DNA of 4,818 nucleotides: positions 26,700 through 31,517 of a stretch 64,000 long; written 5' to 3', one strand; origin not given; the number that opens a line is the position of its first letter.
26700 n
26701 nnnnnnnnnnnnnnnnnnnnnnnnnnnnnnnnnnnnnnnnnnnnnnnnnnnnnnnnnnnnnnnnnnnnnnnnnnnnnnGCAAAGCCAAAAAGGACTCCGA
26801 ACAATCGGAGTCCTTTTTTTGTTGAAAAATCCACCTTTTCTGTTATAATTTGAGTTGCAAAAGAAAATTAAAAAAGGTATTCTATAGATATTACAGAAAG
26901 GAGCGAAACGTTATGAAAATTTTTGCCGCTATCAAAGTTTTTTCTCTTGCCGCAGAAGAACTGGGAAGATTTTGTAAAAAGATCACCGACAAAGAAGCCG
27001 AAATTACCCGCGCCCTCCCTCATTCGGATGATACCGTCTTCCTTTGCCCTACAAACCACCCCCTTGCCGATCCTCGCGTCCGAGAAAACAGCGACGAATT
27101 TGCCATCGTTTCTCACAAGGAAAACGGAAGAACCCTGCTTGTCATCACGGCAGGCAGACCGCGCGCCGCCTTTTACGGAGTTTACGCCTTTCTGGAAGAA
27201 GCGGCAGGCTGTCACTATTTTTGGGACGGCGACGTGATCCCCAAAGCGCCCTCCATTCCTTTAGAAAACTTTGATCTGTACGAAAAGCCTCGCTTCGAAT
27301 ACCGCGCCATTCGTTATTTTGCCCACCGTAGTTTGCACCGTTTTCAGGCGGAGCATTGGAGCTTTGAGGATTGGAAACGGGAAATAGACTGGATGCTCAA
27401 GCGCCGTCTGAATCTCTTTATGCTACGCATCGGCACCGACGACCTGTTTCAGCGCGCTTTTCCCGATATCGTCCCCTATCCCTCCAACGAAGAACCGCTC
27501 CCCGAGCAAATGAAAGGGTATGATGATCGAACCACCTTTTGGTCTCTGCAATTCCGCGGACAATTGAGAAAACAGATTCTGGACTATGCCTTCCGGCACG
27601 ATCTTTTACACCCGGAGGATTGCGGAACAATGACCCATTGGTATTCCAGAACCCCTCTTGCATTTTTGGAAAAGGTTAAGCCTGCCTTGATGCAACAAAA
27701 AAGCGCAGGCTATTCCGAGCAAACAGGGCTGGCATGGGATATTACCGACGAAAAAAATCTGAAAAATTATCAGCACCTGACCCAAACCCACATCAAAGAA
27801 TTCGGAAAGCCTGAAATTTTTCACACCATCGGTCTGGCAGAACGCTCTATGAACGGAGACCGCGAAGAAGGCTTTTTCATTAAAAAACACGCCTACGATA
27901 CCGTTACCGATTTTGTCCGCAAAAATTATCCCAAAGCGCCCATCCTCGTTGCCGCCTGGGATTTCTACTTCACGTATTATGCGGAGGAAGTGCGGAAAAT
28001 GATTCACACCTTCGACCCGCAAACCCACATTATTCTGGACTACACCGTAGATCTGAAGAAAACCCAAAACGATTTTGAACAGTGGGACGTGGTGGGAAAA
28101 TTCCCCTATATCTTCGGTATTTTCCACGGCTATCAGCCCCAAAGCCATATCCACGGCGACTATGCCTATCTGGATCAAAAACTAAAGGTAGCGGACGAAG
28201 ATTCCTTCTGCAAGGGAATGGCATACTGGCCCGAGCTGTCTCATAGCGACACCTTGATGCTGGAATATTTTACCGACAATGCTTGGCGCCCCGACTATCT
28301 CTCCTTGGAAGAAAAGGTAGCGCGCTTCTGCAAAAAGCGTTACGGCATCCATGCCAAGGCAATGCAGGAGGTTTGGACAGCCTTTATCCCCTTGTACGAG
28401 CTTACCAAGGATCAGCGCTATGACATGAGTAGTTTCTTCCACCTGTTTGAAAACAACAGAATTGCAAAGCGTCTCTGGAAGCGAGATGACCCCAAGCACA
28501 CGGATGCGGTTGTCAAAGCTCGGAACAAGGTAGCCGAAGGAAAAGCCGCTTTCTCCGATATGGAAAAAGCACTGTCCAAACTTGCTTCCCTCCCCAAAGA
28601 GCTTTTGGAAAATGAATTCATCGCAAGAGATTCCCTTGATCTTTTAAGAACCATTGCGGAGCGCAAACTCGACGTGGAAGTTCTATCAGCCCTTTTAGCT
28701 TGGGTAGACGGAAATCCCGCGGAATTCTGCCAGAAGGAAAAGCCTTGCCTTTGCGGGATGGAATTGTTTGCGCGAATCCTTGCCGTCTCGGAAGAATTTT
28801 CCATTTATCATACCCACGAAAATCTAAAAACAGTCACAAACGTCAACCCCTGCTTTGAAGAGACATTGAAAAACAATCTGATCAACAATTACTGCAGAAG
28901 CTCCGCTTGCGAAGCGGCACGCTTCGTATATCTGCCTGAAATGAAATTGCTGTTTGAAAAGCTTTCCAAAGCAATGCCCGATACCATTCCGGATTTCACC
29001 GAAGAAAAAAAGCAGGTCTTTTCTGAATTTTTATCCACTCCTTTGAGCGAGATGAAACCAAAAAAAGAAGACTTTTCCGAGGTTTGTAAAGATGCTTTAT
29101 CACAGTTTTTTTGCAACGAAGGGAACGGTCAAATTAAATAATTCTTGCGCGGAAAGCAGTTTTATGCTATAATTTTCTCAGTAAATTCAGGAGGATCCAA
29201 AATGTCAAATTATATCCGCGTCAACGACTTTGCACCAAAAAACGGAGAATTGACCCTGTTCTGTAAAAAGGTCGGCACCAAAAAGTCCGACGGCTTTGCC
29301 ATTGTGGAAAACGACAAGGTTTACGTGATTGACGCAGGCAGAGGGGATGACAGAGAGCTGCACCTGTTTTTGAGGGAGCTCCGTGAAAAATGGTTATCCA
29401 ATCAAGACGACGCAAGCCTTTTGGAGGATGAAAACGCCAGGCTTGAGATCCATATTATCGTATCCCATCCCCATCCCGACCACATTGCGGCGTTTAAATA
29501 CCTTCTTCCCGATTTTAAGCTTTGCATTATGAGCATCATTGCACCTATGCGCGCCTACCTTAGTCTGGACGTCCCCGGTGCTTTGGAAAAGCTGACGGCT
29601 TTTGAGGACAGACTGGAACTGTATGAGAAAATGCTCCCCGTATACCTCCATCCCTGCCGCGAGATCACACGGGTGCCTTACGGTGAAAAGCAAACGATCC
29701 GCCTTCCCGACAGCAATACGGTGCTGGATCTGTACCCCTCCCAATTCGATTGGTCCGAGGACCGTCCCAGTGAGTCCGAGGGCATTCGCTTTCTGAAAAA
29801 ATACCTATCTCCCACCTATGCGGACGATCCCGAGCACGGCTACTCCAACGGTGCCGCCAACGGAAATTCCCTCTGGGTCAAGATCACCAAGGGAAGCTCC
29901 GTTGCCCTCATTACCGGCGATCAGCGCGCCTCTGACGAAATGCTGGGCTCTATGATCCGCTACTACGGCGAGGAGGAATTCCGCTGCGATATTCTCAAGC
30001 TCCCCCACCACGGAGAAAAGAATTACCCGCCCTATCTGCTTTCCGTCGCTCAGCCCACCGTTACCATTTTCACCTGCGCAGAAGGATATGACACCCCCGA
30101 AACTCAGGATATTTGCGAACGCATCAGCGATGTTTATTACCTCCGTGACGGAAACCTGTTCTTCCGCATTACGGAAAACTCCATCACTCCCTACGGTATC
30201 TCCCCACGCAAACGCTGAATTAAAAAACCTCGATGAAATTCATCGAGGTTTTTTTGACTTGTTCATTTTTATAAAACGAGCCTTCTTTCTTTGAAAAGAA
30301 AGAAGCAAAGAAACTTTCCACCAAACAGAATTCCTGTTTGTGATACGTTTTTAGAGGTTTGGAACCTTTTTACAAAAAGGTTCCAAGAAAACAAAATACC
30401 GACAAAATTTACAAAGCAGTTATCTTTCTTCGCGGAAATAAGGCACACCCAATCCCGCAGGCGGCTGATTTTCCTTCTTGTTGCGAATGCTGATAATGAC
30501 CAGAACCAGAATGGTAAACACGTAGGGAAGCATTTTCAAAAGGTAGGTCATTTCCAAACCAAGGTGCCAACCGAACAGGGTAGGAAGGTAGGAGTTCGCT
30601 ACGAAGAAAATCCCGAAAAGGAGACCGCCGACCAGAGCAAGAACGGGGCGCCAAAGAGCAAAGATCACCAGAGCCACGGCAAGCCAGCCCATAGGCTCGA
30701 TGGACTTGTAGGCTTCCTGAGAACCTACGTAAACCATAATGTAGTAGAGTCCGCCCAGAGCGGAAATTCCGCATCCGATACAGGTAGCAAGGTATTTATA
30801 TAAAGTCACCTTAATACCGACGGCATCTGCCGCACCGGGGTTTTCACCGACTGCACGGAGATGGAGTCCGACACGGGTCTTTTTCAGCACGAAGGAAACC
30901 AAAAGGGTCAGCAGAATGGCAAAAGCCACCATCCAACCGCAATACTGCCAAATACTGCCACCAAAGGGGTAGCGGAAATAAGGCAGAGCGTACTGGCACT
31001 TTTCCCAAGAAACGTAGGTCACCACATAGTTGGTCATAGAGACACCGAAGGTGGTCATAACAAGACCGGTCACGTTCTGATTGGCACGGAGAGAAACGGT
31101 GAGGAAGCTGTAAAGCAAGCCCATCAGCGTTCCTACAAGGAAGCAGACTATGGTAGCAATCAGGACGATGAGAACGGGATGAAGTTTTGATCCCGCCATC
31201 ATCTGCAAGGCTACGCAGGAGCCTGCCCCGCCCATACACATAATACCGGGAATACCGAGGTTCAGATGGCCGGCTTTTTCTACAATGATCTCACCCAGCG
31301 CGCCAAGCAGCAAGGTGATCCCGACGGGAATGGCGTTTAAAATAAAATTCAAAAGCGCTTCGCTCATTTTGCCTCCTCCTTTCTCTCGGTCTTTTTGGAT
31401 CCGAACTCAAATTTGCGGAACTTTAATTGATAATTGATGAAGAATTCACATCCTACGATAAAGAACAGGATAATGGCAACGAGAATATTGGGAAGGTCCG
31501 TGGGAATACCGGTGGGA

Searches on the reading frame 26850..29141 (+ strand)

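Call 10: search_protein_families(library=pfam, proteins=[window:26850-29141:+], max_evalue=0.001)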
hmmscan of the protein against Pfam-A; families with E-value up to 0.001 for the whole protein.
window:26850-29141:+ (763 aa): 3 families
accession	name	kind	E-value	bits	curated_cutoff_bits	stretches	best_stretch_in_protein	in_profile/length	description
PF05089.18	NAGLU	-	8.1e-17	61.6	25.5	2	308-480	163-335/336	Alpha-N-acetylglucosaminidase (NAGLU) tim-barrel domain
PF12972.12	NAGLU_C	-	0.0001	22.5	25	1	491-652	3-150/268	Alpha-N-acetylglucosaminidase (NAGLU) C-terminal domain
PF12971.12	NAGLU_N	-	0.00022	21.4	28.3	1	78-134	26-77/82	Alpha-N-acetylglucosaminidase (NAGLU) N-terminal domain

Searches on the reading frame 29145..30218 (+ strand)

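Call 10: search_protein_families(library=pfam, proteins=[window:29145-30218:+], max_evalue=0.001)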
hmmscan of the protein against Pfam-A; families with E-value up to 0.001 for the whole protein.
window:29145-30218:+ (357 aa): 1 family
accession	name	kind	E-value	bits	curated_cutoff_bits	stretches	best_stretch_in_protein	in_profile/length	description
PF00753.33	Lactamase_B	-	3.7e-05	24.2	22.7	1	52-127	10-70/196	Metallo-beta-lactamase superfamily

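Call 73: search_protein_families(library=ncbifam, proteins=[window:29145-30215:+], max_evalue=0.001)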
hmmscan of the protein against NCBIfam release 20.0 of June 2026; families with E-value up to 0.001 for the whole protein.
window:29145-30215:+ (357 aa): 3 families
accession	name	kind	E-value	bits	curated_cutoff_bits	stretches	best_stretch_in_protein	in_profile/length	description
TIGR00361.1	ComEC_Rec2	equivalog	8.5e-09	34.1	190.05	1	233-310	557-631/663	DNA internalization-related competence protein ComEC/Rec2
NF008580.0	PRK11539.1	equivalog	4.8e-06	25.2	969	1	235-293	617-672/758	ComEC family protein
NF049846.1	blaAHM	exception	0.00041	19.3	590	0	237-318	192-269/304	AHM family subclass B3-like metallo-beta-lactamase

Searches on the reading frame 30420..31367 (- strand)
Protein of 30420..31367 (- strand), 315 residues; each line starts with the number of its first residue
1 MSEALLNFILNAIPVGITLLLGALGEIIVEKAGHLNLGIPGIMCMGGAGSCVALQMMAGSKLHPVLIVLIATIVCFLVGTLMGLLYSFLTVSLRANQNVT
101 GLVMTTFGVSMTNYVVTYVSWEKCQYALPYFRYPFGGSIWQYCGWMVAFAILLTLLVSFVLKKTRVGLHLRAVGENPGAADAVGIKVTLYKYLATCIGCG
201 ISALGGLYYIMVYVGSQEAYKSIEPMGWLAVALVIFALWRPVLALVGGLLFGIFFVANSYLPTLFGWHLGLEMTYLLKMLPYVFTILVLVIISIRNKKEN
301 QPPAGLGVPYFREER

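Call 11: search_protein_families(library=pfam, proteins=[window:30420-31367:-], max_evalue=0.001)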
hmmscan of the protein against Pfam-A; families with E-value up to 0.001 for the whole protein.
window:30420-31367:- (315 aa): 1 family
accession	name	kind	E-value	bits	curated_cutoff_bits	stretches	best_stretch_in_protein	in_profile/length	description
PF02653.21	BPD_transp_2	-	1e-31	110.5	26.8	1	9-286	2-266/269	Branched-chain amino acid transport system / permease component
